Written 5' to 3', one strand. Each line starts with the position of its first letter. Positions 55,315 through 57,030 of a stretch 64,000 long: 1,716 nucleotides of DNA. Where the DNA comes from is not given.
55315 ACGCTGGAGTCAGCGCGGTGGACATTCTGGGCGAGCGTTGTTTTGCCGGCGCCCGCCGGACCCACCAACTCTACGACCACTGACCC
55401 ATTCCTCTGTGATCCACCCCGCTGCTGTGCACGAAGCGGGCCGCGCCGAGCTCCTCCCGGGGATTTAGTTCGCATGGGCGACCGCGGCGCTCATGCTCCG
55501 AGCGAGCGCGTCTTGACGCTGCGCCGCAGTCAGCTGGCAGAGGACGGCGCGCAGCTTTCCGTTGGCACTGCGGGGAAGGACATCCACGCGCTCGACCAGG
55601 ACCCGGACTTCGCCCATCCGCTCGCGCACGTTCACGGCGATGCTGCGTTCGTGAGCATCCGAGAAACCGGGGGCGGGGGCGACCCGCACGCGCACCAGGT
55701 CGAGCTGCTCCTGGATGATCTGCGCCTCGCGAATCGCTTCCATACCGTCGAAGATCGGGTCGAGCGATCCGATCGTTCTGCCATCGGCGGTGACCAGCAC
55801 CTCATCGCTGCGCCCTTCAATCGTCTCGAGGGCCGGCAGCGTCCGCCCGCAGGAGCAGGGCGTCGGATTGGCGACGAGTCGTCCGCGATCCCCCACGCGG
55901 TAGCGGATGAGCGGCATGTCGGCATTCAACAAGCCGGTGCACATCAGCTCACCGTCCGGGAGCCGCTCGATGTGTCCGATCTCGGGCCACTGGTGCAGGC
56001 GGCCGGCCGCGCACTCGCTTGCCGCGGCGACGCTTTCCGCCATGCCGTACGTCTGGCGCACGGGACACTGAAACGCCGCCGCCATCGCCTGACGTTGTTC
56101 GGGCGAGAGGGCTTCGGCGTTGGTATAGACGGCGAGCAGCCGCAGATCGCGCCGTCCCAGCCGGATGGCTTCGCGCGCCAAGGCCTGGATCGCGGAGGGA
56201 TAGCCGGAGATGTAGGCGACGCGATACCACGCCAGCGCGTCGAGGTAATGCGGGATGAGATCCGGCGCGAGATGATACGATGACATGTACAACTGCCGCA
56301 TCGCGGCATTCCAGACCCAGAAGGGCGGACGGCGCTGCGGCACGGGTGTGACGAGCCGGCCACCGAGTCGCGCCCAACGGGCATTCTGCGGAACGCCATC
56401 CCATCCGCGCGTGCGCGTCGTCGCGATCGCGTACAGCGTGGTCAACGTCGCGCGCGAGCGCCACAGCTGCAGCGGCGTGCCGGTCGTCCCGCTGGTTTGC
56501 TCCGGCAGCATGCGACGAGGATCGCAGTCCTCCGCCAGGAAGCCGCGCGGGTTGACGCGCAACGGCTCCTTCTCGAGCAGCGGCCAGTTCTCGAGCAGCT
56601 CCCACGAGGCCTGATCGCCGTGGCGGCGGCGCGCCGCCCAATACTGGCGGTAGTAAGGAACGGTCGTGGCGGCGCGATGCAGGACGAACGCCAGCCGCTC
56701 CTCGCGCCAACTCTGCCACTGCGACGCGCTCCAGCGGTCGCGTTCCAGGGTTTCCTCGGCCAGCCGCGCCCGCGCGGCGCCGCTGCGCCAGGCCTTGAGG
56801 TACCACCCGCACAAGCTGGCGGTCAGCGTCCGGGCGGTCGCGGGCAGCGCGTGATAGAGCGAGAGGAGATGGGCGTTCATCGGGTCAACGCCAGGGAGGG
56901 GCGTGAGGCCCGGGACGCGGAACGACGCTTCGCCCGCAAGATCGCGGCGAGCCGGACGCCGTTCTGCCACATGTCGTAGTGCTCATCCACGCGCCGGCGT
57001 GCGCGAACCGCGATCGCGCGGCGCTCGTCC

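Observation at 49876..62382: Segmentally duplicated [P-loop protein]-[membrane gene]-[GT4]-[PaaK-like ligase] cassette: candidate uncharacterised polysaccharide-decoration system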

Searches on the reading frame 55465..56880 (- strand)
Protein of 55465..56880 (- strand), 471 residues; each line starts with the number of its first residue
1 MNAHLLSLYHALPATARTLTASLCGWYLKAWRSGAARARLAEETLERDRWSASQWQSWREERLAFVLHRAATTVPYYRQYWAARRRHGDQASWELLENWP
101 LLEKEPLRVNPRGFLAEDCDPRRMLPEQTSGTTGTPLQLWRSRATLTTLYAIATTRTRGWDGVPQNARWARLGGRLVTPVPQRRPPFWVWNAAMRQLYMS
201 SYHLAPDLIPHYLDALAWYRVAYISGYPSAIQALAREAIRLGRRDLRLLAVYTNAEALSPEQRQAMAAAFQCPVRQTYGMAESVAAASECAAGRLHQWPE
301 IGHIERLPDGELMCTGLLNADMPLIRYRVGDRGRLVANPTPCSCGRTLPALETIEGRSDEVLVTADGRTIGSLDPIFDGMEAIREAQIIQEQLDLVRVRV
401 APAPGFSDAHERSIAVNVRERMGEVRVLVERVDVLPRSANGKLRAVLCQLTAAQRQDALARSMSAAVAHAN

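Call 5: search_protein_families(library=pfam, proteins=[window:55465-56880:-], max_evalue=0.01)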
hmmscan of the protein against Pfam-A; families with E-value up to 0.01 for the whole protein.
window:55465-56880:- (471 aa): 1 family
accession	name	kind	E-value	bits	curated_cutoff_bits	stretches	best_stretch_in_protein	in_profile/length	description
PF00501.34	AMP-binding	-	2.2e-07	30.5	29.9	1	129-297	170-337/384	AMP-binding enzyme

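Call 6: search_protein_families(library=ncbifam, proteins=[window:55465-56880:-], max_evalue=0.01)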
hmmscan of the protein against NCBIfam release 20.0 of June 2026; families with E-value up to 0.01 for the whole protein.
window:55465-56880:- (471 aa): 9 families
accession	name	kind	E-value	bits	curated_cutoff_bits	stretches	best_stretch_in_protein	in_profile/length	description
NF045666.1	DVU1553_fam_AMP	equivalog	1.1e-28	100.2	300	2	209-357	171-330/331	DVU_1553 family AMP-dependent CoA ligase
NF041878.1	paak_haloarch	equivalog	5.9e-16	58.1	700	1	233-365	185-332/427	phenylacetate--CoA ligase PaaK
TIGR02304.1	aden_form_hyp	equivalog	6.7e-15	55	251.9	1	213-364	180-332/430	F390 synthetase-related protein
TIGR02155.1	PA_CoA_ligase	equivalog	1.5e-13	50.1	646.3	2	232-363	179-322/422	phenylacetate--CoA ligase PaaK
NF053551.1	FlxY_rubin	equivalog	2.4e-11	43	520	1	300-386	257-352/424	flexirubin biosynthesis putative acyl-CoA ligase FlxY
NF041217.1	BagE_FevW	exception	1.4e-10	40.7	800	1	248-372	194-324/424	bagremycin/ferroverdin synthetase BagE/FevW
TIGR01733.1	AA-adenyl-dom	subfamily_domain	8.4e-05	21.5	317.4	1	129-288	128-278/409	amino acid adenylation domain-containing protein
NF004837.0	PRK06187.1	subfamily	0.00043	18.7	476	1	129-287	178-327/531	long-chain-fatty-acid--CoA ligase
TIGR03335.1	F390_ftsA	equivalog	0.0027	16.5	458.7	0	55-111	14-71/445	coenzyme F390 synthetase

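Call 16: search_solved_structures(query=window:55465-56880:-, max_evalue=0.01)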
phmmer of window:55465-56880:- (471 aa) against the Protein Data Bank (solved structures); distinct sequences matched with E-value up to 0.01: 7.
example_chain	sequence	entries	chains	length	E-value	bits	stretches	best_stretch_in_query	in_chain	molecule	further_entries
4r1l_A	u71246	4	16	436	1.6e-12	50.2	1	241-364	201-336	Phenylacetate-coenzyme A ligase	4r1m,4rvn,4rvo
2y4o_A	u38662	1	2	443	5.7e-09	38.5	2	305-448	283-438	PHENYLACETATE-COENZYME A LIGASE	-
6wuq_A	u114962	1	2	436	5.9e-09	38.5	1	111-359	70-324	AjiA1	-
6siw_B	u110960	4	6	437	1.4e-08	37.2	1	238-358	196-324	PaaK-like ligase (AMP-dependent synthetase and ligase) | AMP-dependent synthetase and ligase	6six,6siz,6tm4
6siw_A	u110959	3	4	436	1.4e-08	37.2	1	238-358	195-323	PaaK-like ligase (AMP-dependent synthetase and ligase) | AMP-dependent synthetase and ligase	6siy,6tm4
2y27_A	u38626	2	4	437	1.4e-07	34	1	253-367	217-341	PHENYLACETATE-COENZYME A LIGASE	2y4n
9s3l_A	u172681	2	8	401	6.1e-07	31.9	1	220-368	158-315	Phenylacetate-CoA ligase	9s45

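Call 50: find_homologous_proteins(query=window:55465-56880:-, max_evalue=0.001)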
Query window:55465-56880:- (471 aa): 3574 proteins with E <= 0.001 among 8000 candidates; the best 120 are listed.
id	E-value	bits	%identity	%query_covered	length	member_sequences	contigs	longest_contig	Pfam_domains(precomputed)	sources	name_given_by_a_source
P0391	0.0e+0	1059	100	100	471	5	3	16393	PF27533.1,PF00501.35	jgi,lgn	jgi:phenylacetate-CoA ligase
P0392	6.1e-247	838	79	98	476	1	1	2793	PF27533.1,PF00501.35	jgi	-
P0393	1.4e-224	764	70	99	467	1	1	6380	PF27533.1,PF00501.35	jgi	jgi:phenylacetate-CoA ligase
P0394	2.3e-221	754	69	98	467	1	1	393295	PF27533.1,PF00501.35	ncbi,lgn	ncbi:MAG: hypothetical protein WD773_05435 [Gemmatimonadales bacterium]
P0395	3.3e-221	753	70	98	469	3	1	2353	PF27533.1,PF00501.35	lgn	-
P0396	4.6e-221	753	70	99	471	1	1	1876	PF27533.1,PF00501.35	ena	-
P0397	2.1e-220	751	68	98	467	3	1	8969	PF27533.1,PF00501.35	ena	-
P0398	4.0e-220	750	71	97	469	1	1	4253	PF27533.1,PF00501.35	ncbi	ncbi:MAG: phenylacetate--CoA ligase family protein [Gemmatimonadales bacterium]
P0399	5.2e-220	749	70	98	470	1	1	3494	PF27533.1,PF00501.35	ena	-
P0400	1.2e-219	748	70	98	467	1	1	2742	PF27533.1,PF00501.35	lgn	-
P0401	3.8e-219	746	70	99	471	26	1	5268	PF27533.1,PF00501.35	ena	-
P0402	4.9e-219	746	70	98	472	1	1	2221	PF27533.1,PF00501.35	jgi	jgi:phenylacetate-CoA ligase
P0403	2.9e-218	743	68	99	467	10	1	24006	PF27533.1,PF00501.35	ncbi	-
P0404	3.0e-217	740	69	98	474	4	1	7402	PF27533.1,PF00501.35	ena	-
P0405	6.9e-217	739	70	97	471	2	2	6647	PF27533.1,PF00501.35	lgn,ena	-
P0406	7.6e-215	732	66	99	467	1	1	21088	PF27533.1,PF00501.35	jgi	jgi:phenylacetate-CoA ligase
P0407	2.6e-214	730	67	99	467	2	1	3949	PF27533.1,PF00501.35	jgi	jgi:phenylacetate-CoA ligase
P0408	3.9e-214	730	69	97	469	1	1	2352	PF27533.1,PF00501.35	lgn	-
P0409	8.8e-213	725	70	94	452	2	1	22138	PF27533.1,PF00501.35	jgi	jgi:phenylacetate-CoA ligase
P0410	1.0e-210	719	67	97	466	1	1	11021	PF27533.1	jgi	jgi:phenylacetate-CoA ligase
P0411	3.0e-210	717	67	99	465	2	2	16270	PF27533.1,PF00501.35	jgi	jgi:phenylacetate-CoA ligase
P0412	8.2e-209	712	66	99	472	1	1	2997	PF27533.1,PF00501.35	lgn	-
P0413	2.6e-208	711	67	98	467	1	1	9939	PF27533.1,PF00501.35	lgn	-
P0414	2.9e-208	711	66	98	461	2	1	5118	PF27533.1,PF00501.35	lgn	-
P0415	5.6e-208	710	66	97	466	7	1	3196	PF27533.1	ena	-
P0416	3.2e-207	707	66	98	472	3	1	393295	PF27533.1,PF00501.35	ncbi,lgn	ncbi:MAG: AMP-binding protein [Gemmatimonadales bacterium]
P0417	1.8e-206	705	65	99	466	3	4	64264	PF27533.1,PF00501.35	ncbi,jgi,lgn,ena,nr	ncbi:MAG TPA: hypothetical protein VN908_02750 [Gemmatimonadales bacterium]|nr:hypothetical protein 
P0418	5.2e-206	703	65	96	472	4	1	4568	PF27533.1,PF00501.35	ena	-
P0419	5.3e-206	703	64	99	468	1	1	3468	PF27533.1,PF00501.35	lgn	-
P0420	1.3e-205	702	65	97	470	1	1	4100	PF27533.1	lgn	-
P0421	1.8e-205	701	66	96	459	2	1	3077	PF27533.1,PF00501.35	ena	-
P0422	2.9e-205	701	66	97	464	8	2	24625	PF27533.1,PF00501.35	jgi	jgi:phenylacetate-CoA ligase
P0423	3.5e-205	700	65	99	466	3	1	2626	PF27533.1,PF00501.35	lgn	-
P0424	4.6e-205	700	65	97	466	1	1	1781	PF27533.1,PF00501.35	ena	-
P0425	9.8e-205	699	65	98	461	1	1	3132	PF27533.1,PF00501.35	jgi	-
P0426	2.1e-204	698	66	97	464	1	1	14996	PF27533.1,PF00501.35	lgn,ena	-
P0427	3.0e-204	697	65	99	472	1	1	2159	PF27533.1,PF00501.35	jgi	jgi:phenylacetate-CoA ligase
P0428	6.0e-204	696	66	98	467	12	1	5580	PF27533.1,PF00501.35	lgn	-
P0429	1.0e-203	696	67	96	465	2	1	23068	PF27533.1,PF00501.35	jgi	jgi:phenylacetate-CoA ligase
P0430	2.0e-203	695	66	97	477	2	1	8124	PF27533.1,PF00501.35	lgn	-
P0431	2.3e-203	694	65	97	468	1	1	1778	PF27533.1,PF00501.35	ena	-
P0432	5.8e-203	693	64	98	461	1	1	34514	PF27533.1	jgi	jgi:phenylacetate-CoA ligase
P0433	5.9e-203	693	64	98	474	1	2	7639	PF27533.1,PF00501.35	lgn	-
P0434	7.1e-203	693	65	97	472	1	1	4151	PF27533.1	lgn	-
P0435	7.4e-203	693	64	98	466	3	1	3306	PF27533.1,PF00501.35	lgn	-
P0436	7.9e-203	693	65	99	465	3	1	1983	PF27533.1,PF00501.35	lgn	-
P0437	9.6e-203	692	65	98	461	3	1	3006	PF27533.1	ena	-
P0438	1.5e-202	692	64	99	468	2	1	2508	PF27533.1,PF00501.35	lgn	-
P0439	2.0e-202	691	64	98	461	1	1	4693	PF27533.1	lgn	-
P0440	2.0e-202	691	66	95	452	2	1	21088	PF27533.1,PF00501.35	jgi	jgi:phenylacetate-CoA ligase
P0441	3.0e-202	691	64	99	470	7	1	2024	PF27533.1,PF00501.35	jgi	jgi:phenylacetate-CoA ligase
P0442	3.2e-202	691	66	97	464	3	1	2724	PF27533.1,PF00501.35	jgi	-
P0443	4.3e-202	690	65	99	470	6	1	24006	PF27533.1,PF00501.35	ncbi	-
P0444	8.9e-202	689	65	98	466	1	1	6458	PF27533.1,PF00501.35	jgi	jgi:phenylacetate-CoA ligase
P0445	9.2e-202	689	64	98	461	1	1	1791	PF27533.1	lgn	-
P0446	9.5e-202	689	63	98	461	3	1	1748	PF27533.1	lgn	-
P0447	1.6e-201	688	65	97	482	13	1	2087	PF27533.1,PF00501.35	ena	-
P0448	1.9e-201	688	63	98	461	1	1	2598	PF27533.1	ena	-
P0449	2.5e-201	688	64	94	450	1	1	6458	PF27533.1,PF00501.35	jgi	jgi:phenylacetate-CoA ligase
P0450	2.7e-201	688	65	99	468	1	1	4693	PF27533.1,PF00501.35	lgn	-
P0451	3.8e-201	687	64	97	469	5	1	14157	PF27533.1,PF00501.35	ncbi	ncbi:MAG: phenylacetate--CoA ligase family protein [Gemmatimonadales bacterium]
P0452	4.9e-201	687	64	100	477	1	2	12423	PF27533.1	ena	-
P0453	5.1e-201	687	65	99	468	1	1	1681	PF27533.1,PF00501.35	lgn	-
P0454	5.4e-201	687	64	97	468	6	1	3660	PF27533.1,PF00501.35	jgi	-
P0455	9.8e-201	686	62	100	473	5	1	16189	PF27533.1,PF00501.35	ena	-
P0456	2.1e-200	685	64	97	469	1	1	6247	PF27533.1,PF00501.35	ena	-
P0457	2.1e-200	685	65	97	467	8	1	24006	PF27533.1,PF00501.35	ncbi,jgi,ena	-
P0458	2.8e-200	684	65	98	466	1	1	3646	PF27533.1,PF00501.35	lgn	-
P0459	4.3e-200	684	64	98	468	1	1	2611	PF27533.1,PF00501.35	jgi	jgi:phenylacetate-CoA ligase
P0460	4.8e-200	683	64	98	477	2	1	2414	PF27533.1,PF00501.35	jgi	jgi:phenylacetate-CoA ligase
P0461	6.6e-200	683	66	97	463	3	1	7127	PF27533.1,PF00501.35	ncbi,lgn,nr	ncbi:MAG: AMP-binding protein [Gemmatimonadales bacterium]|nr:AMP-binding protein [Gemmatimonadales 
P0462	8.2e-200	683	64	97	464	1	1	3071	PF27533.1,PF00501.35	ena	-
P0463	1.1e-199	682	64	100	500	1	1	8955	PF27533.1,PF00501.35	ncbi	ncbi:MAG: phenylacetate--CoA ligase family protein [Gemmatimonadales bacterium]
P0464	1.3e-199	682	64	98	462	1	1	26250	PF27533.1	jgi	jgi:phenylacetate-CoA ligase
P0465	1.4e-199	682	63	98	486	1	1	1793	PF27533.1,PF00501.35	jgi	jgi:phenylacetate-CoA ligase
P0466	1.5e-199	682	64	97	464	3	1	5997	PF27533.1,PF00501.35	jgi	jgi:phenylacetate-coenzyme A ligase PaaK-like adenylate-forming protein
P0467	2.0e-199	681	63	97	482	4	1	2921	PF27533.1,PF00501.35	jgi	jgi:phenylacetate-CoA ligase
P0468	3.5e-199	681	65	99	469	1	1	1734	PF27533.1,PF00501.35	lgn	-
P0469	4.7e-199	680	62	100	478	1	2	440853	PF27533.1,PF00501.35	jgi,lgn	jgi:phenylacetate-CoA ligase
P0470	4.9e-199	680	64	97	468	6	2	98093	PF27533.1,PF00501.35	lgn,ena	-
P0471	5.7e-199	680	63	98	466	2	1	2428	PF27533.1,PF00501.35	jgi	jgi:phenylacetate-coenzyme A ligase PaaK-like adenylate-forming protein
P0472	6.4e-199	680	64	99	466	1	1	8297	PF27533.1,PF00501.35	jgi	jgi:phenylacetate-CoA ligase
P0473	6.6e-199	680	64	98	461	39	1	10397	PF27533.1,PF00501.35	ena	-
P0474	7.0e-199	680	65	98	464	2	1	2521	PF27533.1,PF00501.35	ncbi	ncbi:MAG: phenylacetate--CoA ligase family protein [Gemmatimonadales bacterium]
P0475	7.4e-199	680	71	88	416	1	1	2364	PF27533.1,PF00501.35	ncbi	ncbi:MAG: phenylacetate--CoA ligase family protein, partial [Gemmatimonadales bacterium]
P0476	8.7e-199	679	65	96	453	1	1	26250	PF27533.1,PF00501.35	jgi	jgi:phenylacetate-CoA ligase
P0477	8.9e-199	679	63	98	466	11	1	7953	PF27533.1,PF00501.35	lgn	-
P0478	9.7e-199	679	64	98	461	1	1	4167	PF27533.1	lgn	-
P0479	1.3e-198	679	65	97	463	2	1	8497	PF27533.1,PF00501.35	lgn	-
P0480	1.7e-198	678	65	97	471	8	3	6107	PF27533.1,PF00501.35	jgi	jgi:phenylacetate-CoA ligase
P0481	1.9e-198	678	64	98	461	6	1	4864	PF27533.1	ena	-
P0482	2.3e-198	678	64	98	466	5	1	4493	PF27533.1,PF00501.35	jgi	jgi:phenylacetate-CoA ligase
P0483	2.9e-198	678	64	97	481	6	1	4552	PF27533.1,PF00501.35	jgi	jgi:phenylacetate-CoA ligase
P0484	2.9e-198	678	62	98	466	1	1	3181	PF27533.1,PF00501.35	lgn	-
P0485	3.3e-198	677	63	98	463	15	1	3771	PF27533.1,PF00501.35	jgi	jgi:phenylacetate-CoA ligase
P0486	3.5e-198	677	64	97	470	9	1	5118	PF27533.1,PF00501.35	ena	-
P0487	4.1e-198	677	65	99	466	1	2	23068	PF27533.1,PF00501.35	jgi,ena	jgi:phenylacetate-CoA ligase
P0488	5.5e-198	677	63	96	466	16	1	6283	PF27533.1,PF00501.35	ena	-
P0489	6.9e-198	676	65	97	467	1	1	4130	PF27533.1,PF00501.35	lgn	-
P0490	8.5e-198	676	64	97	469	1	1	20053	PF27533.1,PF00501.35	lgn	-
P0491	9.8e-198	676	63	99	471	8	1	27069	PF27533.1,PF00501.35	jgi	-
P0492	1.3e-197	675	63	97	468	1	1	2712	PF27533.1,PF00501.35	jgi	jgi:phenylacetate-CoA ligase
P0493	4.0e-197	674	62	100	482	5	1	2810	PF27533.1,PF00501.35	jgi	-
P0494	4.7e-197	674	64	98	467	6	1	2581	PF27533.1,PF00501.35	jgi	-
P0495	4.8e-197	674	65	95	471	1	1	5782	PF27533.1,PF00501.35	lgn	-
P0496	5.4e-197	673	64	97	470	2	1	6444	PF27533.1,PF00501.35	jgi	jgi:phenylacetate-CoA ligase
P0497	5.5e-197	673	63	98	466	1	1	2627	PF27533.1,PF00501.35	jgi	jgi:phenylacetate-CoA ligase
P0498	7.1e-197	673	62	99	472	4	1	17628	PF27533.1,PF00501.35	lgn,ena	-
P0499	2.9e-196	671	64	99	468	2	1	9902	PF27533.1,PF00501.35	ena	-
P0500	5.6e-196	670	64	99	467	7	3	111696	PF27533.1,PF00501.35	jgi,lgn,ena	jgi:phenylacetate-CoA ligase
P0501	5.7e-196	670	62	98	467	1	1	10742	PF27533.1,PF00501.35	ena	-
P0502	6.2e-196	670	64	97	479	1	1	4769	PF27533.1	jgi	jgi:phenylacetate-CoA ligase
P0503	8.2e-196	669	62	99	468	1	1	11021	PF27533.1,PF00501.35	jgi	jgi:phenylacetate-CoA ligase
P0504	1.2e-195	669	62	98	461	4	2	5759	PF27533.1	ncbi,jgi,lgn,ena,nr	ncbi:MAG TPA: hypothetical protein VN803_07790 [Gemmatimonadales bacterium]|nr:hypothetical protein 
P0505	1.2e-195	669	61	99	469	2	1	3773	PF27533.1,PF00501.35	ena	-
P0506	1.4e-195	669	63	97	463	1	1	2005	PF27533.1,PF00501.35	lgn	-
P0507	1.6e-195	669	61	99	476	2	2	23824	PF27533.1,PF00501.35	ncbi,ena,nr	ncbi:MAG TPA: AMP-binding protein [Gemmatimonadales bacterium]|nr:AMP-binding protein [Gemmatimonada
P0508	5.6e-195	667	63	97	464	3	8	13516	PF27533.1,PF00501.35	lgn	-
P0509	1.3e-194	666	64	97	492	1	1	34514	PF27533.1,PF00501.35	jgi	jgi:phenylacetate-CoA ligase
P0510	1.3e-194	665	64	97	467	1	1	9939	PF27533.1,PF00501.35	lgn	-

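Call 51: find_encoding_contigs(protein=P0403, flank=10000, max_places=1)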
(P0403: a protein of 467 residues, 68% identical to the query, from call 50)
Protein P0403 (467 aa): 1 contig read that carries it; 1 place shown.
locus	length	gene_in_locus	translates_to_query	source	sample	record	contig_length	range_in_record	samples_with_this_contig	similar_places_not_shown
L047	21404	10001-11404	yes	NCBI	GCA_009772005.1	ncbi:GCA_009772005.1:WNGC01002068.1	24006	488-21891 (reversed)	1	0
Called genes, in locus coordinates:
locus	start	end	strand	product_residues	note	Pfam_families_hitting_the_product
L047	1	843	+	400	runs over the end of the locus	-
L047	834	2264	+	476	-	-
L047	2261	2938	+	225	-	PF13671:AAA_33 (faint), PF00004:AAA (faint), PF13238:AAA_18 (faint)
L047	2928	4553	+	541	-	PF01943:Polysacc_synt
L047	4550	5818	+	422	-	PF04932:Wzy_C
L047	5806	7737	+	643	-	PF13522:GATase_6, PF13537:GATase_7, PF00733:Asn_synthase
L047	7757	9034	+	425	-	PF20706:GT4-conflict, PF00534:Glycos_transf_1, PF13692:Glyco_trans_1_4, PF13524:Glyco_trans_1_2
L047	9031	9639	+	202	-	-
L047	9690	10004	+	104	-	-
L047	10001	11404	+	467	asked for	PF00501:AMP-binding (weak), PF27533:CapK_C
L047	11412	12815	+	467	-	PF00501:AMP-binding (faint), PF27533:CapK_C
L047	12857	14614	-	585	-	PF02368:Big_2, PF22842:Pel9A-like_beta_helix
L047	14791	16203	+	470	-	PF00501:AMP-binding, PF27533:CapK_C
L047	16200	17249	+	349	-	PF00535:Glycos_transf_2, PF10111:Glyco_tranf_2_2 (faint), PF13506:Glyco_transf_21 (weak), PF13641:Glyco_tranf_2_3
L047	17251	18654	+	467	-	PF00501:AMP-binding (weak), PF27533:CapK_C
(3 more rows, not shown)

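Call 52: find_encoding_contigs(protein=P0406, flank=10000, max_places=1)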
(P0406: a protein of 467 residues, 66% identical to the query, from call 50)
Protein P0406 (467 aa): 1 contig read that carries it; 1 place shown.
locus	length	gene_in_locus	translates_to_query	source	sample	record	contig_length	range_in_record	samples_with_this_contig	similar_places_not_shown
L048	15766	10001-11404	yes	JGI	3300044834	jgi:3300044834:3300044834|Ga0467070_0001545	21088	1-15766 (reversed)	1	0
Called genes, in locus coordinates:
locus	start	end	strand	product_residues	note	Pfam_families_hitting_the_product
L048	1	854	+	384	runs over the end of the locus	PF17963:Big_9 (weak), PF18911:PKD_4, PF00801:PKD, PF22352:K319L-like_PKD (faint), PF00149:Metallophos (weak)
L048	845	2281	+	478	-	-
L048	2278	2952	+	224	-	PF13671:AAA_33 (faint)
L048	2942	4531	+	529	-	PF01943:Polysacc_synt (weak)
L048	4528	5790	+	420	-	PF04932:Wzy_C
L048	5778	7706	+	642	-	PF13522:GATase_6, PF12481:DUF3700 (weak), PF13537:GATase_7, PF00733:Asn_synthase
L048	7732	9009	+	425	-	PF20706:GT4-conflict, PF00534:Glycos_transf_1, PF13692:Glyco_trans_1_4, PF13524:Glyco_trans_1_2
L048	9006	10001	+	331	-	PF14907:NTP_transf_5 (faint)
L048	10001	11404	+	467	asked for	PF00501:AMP-binding, PF27533:CapK_C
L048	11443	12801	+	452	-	PF00501:AMP-binding (faint), PF27533:CapK_C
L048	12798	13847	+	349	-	PF00535:Glycos_transf_2, PF10111:Glyco_tranf_2_2 (faint), PF13641:Glyco_tranf_2_3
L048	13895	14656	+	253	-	PF01522:Polysacc_deac_1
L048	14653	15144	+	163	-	PF13439:Glyco_transf_4, PF13579:Glyco_trans_4_4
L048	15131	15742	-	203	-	-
